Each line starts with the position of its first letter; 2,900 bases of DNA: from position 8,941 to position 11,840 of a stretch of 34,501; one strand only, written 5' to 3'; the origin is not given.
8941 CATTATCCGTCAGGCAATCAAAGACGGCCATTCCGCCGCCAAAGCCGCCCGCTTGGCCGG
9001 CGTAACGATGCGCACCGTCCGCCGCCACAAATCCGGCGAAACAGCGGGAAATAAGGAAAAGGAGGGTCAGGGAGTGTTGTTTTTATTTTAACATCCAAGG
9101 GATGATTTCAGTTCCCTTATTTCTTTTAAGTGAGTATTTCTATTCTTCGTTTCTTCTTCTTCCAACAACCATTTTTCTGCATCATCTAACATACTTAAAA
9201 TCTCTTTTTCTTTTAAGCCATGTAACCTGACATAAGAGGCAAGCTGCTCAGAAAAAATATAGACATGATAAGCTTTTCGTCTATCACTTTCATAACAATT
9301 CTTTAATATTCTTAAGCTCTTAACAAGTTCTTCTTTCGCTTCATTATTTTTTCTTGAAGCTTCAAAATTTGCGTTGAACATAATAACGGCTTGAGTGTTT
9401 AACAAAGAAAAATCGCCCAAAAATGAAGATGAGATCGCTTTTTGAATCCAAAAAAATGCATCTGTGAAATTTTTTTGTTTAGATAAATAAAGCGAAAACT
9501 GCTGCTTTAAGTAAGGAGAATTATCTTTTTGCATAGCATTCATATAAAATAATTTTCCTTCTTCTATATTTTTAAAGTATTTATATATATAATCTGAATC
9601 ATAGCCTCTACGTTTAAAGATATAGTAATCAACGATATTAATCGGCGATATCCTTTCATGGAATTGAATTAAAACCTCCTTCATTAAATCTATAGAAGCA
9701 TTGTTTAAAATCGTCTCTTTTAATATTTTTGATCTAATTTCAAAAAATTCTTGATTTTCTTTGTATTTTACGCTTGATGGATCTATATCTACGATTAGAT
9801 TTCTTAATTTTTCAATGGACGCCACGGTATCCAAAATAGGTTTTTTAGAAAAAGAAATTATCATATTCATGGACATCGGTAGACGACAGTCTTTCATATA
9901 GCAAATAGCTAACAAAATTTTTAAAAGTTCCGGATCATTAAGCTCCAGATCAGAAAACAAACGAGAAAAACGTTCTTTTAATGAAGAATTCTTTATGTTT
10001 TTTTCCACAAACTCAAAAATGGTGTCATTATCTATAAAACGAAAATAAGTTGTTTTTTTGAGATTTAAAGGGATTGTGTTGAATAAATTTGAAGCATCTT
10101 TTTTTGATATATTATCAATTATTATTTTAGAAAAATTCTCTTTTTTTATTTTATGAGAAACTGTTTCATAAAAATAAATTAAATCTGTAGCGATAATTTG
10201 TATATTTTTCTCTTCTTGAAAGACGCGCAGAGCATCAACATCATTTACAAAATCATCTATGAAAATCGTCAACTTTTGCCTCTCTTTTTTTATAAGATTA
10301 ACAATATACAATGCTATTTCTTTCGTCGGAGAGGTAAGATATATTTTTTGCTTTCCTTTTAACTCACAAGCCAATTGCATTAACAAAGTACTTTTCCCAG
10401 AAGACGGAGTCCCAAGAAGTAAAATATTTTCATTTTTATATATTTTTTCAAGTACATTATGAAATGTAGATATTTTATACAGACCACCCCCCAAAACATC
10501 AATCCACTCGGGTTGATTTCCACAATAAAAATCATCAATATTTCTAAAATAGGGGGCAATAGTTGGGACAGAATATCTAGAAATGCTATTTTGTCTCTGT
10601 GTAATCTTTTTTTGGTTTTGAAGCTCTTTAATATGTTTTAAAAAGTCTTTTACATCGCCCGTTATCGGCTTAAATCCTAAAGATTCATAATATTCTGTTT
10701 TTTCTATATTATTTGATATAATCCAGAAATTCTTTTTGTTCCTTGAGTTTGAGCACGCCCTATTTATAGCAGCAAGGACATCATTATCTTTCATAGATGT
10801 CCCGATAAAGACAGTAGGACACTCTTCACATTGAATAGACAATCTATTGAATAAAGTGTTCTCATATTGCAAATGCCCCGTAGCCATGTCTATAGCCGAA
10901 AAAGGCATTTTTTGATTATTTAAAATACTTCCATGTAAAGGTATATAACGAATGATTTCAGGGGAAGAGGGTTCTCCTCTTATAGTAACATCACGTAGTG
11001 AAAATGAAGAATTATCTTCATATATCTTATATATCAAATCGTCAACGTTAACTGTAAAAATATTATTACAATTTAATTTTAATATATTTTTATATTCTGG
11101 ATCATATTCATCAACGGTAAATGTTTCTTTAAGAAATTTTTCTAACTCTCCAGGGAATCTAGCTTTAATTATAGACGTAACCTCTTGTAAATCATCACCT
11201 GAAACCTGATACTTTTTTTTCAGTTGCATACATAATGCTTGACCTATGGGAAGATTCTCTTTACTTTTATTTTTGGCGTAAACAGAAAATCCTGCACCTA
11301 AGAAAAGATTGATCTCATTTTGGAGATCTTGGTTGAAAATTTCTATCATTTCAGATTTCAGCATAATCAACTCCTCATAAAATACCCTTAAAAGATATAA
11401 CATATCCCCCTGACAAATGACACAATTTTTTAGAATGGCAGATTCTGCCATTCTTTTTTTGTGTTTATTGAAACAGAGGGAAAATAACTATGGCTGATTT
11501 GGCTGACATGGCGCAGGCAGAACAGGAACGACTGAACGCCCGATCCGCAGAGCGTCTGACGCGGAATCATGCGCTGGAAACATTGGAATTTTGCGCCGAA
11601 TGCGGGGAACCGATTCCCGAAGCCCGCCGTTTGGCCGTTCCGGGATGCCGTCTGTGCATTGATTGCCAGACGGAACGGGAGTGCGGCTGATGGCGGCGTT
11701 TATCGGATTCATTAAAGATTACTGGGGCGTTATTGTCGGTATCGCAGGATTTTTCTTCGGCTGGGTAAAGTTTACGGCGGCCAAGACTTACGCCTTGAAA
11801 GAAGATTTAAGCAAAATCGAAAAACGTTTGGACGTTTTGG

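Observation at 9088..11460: AT-rich antisense cargo gene encoding a SIR2 / P-loop NTPase / helical-repeat protein wedged between mor and the late genes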

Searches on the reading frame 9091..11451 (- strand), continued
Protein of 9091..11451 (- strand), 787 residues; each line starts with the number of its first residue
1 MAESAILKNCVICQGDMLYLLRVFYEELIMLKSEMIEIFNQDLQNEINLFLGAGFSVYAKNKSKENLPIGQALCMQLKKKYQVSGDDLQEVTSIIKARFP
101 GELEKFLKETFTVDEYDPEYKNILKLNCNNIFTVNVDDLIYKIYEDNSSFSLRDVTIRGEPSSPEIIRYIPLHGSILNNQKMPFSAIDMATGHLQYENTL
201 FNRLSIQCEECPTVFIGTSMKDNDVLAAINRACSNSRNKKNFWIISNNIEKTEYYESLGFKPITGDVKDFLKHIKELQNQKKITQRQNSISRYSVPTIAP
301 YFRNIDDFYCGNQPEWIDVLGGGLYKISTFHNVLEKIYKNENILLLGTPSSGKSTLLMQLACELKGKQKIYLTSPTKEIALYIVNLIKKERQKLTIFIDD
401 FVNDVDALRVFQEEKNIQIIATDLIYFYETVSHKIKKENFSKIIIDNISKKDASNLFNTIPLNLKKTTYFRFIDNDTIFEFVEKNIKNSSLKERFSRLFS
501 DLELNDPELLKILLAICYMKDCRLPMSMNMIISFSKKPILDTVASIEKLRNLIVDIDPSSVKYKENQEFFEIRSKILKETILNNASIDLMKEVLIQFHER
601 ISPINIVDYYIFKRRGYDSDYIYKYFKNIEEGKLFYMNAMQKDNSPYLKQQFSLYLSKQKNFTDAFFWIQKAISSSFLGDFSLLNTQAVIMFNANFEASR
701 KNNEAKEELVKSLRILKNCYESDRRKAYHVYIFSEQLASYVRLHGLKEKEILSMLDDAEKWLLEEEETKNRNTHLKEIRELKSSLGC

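Call 42: fold_search(model_id=the predicted structure, library=pdb)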
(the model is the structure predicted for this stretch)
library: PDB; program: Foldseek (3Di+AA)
matches with E <= 10: 1478; with E <= 0.001: 94
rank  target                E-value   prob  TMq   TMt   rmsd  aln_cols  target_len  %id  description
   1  9jap_A                9.8e-25  1.00  0.31  0.29  23.8       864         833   18  Helical structure of EfAvs5(SIR2-STAND) (released 2025-03-19)
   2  9nc9_G                3.8e-18  1.00  0.29  0.29  22.5       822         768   14  Helical assembly of AVAST5 filament (released 2026-02-18)
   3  9nc9_D                9.6e-18  1.00  0.29  0.29  22.6       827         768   14  Helical assembly of AVAST5 filament (released 2026-02-18)
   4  9nc9_P                3.9e-17  1.00  0.29  0.28  23.5       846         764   14  Helical assembly of AVAST5 filament (released 2026-02-18)
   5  9nc9_R                8.4e-17  1.00  0.28  0.28  22.6       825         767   14  Helical assembly of AVAST5 filament (released 2026-02-18)
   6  9nc9_E                1.0e-16  1.00  0.29  0.28  22.5       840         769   14  Helical assembly of AVAST5 filament (released 2026-02-18)
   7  9nc9_L                1.1e-16  1.00  0.28  0.28  22.5       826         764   14  Helical assembly of AVAST5 filament (released 2026-02-18)
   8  9zjs_B                5.3e-14  1.00  0.38  0.29  16.0       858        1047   12  Human sterile alpha motif domain-containing protein 9 (SAMD9), asymmetric dimer "shell" shape (released 2026-02-25)
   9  9zjr                  9.2e-13  1.00  0.34  0.25  21.1       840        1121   11  Human sterile alpha motif domain-containing protein 9 (SAMD9), monomer (released 2026-02-25)
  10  8wya_D                3.5e-09  1.00  0.26  0.22  19.8       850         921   13  Cryo-EM structure of DSR2-tube complex (released 2024-04-10)
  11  8w56_A                1.4e-08  1.00  0.27  0.21  19.0       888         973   14  Cryo-EM structure of DSR2-DSAD1 state 1 (released 2024-05-01)
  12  8wyd_B                1.9e-08  1.00  0.26  0.21  19.9       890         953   13  Cryo-EM structure of DSR2-DSAD1 complex (released 2024-04-10)
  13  8wks_A                2.1e-08  1.00  0.26  0.21  21.6       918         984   14  Cryo-EM structure of DSR2-TUBE complex (released 2024-05-22)
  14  8ykf_B                2.9e-08  1.00  0.26  0.20  19.6       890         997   13  The DSR2-DSAD1 complex with DSAD1 on the opposite sides (released 2024-08-14)
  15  8wkt_A                3.0e-08  1.00  0.27  0.21  21.0       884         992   15  Cryo-EM structure of DSR2-DSAD1 complex (released 2024-05-22)
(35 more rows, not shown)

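Call 43: fold_search(model_id=the predicted structure, library=viral)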
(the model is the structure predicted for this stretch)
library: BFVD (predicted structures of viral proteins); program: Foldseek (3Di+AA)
matches with E <= 10: 905; with E <= 0.001: 3
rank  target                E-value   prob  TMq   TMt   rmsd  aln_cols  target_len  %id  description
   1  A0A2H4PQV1            2.7e-05  1.00  0.22  0.34  20.2       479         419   10  (no name in the UniProt tables at hand)
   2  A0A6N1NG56            8.4e-04  0.95  0.15  0.18  18.5       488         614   10  Vesicle-fusion atpase [Tupanvirus deep ocean]
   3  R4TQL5                8.4e-04  0.87  0.16  0.19  23.8       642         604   12  (no name in the UniProt tables at hand)
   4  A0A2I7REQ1            1.3e-03  1.00  0.16  0.17  22.1       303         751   14  (no name in the UniProt tables at hand)
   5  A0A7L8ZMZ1            1.4e-03  1.00  0.16  0.29   3.8       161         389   19  ATPase AAA-type core domain-containing protein [Erwinia phage pEa_SNUABM_47]
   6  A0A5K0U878            1.4e-03  0.97  0.14  0.17  23.4       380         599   13  CYFA0S28e00188g1_1 [Yasminevirus sp. GU-2018]
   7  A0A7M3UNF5            1.4e-03  0.96  0.15  0.28  18.2       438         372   13  ATPase AAA-type core domain-containing protein [Pyramimonas orientalis virus 01B]
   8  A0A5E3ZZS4            1.5e-03  1.00  0.17  0.25   9.2       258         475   14  (no name in the UniProt tables at hand)
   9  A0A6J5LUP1            1.7e-03  0.91  0.14  0.22  24.9       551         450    9  COG0714 MoxR-like ATPases [uncultured Caudovirales phage]
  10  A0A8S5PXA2            1.9e-03  0.75  0.11  0.18  21.6       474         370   12  TarM [Myoviridae sp. ctgsk7]
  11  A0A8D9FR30            2.0e-03  1.00  0.17  0.30   9.7       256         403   16  Putative ATPase [uncultured marine phage]
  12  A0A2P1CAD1            2.2e-03  1.00  0.15  0.27   4.3       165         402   18  ATPase AAA-type core domain-containing protein [Salmonella phage SE131]
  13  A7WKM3                2.3e-03  0.72  0.12  0.15  26.6       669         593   11  Putative helicase [Betalipothrixvirus pezzuloense]
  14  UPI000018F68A         2.5e-03  0.95  0.13  0.25  17.7       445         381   10  (no name look-up for this kind of identifier)
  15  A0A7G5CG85            2.8e-03  1.00  0.16  0.29  21.3       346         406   13  Novel STAND NTPase 3 domain-containing protein [Proteus phage Vb_PmiP-P59]
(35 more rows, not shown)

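Call 51: search_solved_structures(query=window:9091-11364:-, max_evalue=10, show_alignments=0)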
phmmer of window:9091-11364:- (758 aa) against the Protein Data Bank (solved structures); distinct sequences matched with E-value up to 10: 2.
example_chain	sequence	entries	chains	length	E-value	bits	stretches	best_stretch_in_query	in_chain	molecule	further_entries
1y63_A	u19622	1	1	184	0.48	12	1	310-353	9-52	Lmaj004144AAA protein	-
5bq5_A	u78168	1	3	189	1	10.9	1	305-383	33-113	Insertion sequence IS5376 putative ATP-binding protein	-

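Call 68: search_protein_representatives(alignment_id=A3)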
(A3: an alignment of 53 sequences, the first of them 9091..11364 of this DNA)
Query: 53 sequences, 774 profile positions. Proteins with E-value up to 0.001 (for the whole library): 5829; up to 1e-10: 2752; up to 1e-30: 580. The best 150 are listed.
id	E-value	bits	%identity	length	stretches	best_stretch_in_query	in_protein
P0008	0.0e+00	1036.7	-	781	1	3-772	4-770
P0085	9.3e-285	963.1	-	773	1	2-772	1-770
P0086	2.5e-281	951.7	-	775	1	2-773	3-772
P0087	5.3e-281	950.7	-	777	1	2-770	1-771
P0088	5.3e-280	947.3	-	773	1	2-772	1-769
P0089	2.4e-279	945.1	-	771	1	2-770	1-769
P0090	4.1e-279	944.4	-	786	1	2-767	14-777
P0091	7.0e-279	943.6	-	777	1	2-773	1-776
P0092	3.6e-278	941.3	-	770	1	2-770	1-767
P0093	2.9e-277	938.3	-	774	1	1-772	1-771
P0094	1.1e-276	936.3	-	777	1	1-770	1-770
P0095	4.6e-276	934.3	-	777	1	2-772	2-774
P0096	8.6e-275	930.1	-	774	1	2-772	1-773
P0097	2.9e-272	921.7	-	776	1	3-771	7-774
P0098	2.1e-271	918.9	-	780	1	1-772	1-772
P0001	8.4e-255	864.0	-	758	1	1-770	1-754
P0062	1.0e-251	853.8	-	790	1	2-772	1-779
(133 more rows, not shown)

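Call 78: search_solved_structures(query=A4, max_evalue=0.001, show_alignments=0)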
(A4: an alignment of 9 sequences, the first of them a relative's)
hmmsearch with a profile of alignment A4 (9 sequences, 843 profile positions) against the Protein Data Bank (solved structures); distinct sequences matched with E-value up to 0.001: 6.
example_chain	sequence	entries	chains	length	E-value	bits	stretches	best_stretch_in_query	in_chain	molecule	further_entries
9jap_A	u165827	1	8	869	6.6e-20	73.8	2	350-747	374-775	SIR2-like domain-containing protein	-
8zsf_D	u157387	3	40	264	1.8e-10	42.5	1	10-256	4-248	Sir2 family NAD-dependent protein deacetylase | KomC, SIR2 domain protein, NADase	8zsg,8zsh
9xvc_H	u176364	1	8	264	4.4e-10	41.3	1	10-256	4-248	KomC(H146N), a SIR2-domain NADase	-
8zsi_E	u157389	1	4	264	1.9e-09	39.2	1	10-256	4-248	Sir2 family NAD-dependent protein deacetylase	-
9v0g_E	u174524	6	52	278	3.8e-07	31.5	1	10-252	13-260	NAD-dependent protein deacetylase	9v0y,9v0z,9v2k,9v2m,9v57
9v12_i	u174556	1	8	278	7.4e-05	24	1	10-252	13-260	NAD-dependent protein deacetylase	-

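Call 79: search_dna_similar(query=window:9091-11364:-, collection=phages, mode=protein, max_rows=15, max_evalue=0.001)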
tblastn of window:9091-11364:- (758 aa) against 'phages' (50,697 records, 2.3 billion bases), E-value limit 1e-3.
No match.

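Call 80: search_dna_similar(query=window:9091-11364:-, collection=plasmids, mode=protein, max_rows=15, max_evalue=0.001)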
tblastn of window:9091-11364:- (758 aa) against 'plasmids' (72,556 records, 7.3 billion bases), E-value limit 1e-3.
Records with a match: 8; places in all: 8; records where one place covers at least 80% of the query: 1.
Best place of each record, by identity: <60% 8.
By first word of the organism name: Bacillus 3; Proteus 2; Vibrio 2; Oscillospiraceae 1.
By predicted mobility (MOB-suite, as given by PLSDB): non-mobilizable 8.
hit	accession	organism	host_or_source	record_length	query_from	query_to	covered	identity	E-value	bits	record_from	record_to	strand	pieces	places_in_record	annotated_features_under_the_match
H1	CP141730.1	Oscillospiraceae bacterium MB08-C2-2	pure culture,feces of black soldier fly ...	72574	15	719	93%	28.4%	5e-68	252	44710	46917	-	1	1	SIR2 family protein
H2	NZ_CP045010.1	Proteus terrae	a feces sample of swine origin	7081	20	400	50%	23.9%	2e-5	56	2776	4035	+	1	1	SIR2 family protein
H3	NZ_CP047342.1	Proteus terrae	a feces sample of swine origin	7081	20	400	50%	23.9%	2e-5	56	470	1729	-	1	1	none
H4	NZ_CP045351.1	Vibrio aquimaris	pure culture,Non-filtered water from ...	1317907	15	382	49%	23.4%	3e-11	76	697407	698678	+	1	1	none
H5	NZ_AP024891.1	Vibrio pectenicida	-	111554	15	242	30%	23.9%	1e-3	50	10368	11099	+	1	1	SIR2 family protein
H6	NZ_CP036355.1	Bacillus sp. SYJ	Pelodiscus sinensis,tissue sample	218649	2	193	25%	26.8%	6e-5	54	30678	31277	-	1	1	SIR2 family protein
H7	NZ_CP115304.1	Bacillus tropicus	Tryonyx sinensis (Chinese soft-shell ...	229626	2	193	25%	26.8%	6e-5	54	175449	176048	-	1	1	SIR2 family protein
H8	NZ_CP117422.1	Bacillus cereus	-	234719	2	193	25%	25.4%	8e-4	51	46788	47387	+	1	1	SIR2 family protein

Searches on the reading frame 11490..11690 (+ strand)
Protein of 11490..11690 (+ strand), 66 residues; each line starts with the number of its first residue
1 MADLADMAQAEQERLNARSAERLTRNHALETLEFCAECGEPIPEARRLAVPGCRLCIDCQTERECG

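Call 32: search_protein_families(library=pfam, proteins=[window:11490-11690:+], max_evalue=0.01)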
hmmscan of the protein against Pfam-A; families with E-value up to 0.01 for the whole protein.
window:11490-11690:+ (66 aa): 1 family
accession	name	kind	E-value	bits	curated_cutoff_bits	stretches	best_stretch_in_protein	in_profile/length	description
PF01258.23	zf-dskA_traR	-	2.7e-13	50.1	24.9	1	32-64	3-35/36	Prokaryotic dksA/traR C4-type zinc finger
